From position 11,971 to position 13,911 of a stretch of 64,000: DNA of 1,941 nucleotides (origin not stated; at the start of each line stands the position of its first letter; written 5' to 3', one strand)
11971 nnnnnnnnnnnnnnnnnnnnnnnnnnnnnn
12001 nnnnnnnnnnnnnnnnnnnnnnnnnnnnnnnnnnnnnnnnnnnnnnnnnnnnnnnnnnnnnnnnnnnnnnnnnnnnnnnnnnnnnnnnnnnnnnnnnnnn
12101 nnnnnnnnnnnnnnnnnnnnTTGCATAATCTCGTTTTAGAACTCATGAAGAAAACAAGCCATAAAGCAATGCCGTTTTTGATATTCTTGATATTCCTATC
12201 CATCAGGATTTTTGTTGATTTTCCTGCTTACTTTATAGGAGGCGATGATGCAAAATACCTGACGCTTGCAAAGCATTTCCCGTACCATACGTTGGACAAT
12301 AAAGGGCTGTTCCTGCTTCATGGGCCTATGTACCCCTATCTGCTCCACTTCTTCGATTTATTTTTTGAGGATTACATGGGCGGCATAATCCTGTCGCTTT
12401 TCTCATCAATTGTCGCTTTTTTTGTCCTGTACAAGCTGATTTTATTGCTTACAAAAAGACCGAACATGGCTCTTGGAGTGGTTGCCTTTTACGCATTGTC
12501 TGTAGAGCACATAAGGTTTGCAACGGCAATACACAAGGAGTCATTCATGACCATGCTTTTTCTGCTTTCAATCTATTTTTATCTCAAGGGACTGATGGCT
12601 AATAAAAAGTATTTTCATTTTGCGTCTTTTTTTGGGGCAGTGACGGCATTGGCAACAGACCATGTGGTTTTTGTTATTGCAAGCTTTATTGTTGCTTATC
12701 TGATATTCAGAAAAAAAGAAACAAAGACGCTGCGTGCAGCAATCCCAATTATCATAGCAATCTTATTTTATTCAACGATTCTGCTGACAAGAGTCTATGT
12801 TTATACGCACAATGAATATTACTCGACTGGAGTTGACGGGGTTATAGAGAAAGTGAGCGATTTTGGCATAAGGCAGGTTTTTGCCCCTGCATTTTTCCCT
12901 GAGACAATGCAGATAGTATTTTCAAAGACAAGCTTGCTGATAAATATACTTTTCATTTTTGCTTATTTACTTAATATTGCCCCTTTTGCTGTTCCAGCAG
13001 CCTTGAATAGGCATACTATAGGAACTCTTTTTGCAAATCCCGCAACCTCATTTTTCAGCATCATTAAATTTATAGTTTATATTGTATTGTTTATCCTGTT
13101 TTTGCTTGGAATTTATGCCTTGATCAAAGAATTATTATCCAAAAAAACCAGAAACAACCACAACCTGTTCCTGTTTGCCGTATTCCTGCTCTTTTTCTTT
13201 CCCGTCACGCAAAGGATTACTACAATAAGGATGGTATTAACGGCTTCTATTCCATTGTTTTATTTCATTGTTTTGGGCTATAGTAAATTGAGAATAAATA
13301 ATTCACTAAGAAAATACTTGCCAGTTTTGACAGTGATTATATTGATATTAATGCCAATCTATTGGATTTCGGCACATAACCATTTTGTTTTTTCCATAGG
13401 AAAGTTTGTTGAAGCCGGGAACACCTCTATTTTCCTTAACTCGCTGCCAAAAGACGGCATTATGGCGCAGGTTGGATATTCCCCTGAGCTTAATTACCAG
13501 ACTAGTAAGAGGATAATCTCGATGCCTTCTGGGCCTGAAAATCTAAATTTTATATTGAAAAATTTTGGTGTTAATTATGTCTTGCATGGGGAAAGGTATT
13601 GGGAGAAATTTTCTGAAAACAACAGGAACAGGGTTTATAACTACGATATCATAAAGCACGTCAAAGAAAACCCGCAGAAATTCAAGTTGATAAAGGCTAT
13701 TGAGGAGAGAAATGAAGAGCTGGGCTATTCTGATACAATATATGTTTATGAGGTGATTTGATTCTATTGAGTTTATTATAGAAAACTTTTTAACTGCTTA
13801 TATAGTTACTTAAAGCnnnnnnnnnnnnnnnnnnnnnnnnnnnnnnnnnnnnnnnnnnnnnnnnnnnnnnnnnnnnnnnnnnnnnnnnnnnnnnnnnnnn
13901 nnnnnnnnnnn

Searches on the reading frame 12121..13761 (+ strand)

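Call 50: search_protein_families(library=pfam, proteins=[window:12121-13761:+], max_evalue=0.001)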
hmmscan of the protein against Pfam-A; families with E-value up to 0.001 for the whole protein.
window:12121-13761:+ (546 aa): 1 family
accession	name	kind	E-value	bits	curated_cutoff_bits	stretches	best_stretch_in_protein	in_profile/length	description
PF13231.12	PMT_2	-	1e-07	32.8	26.1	1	67-218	2-151/160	Dolichyl-phosphate-mannose-protein mannosyltransferase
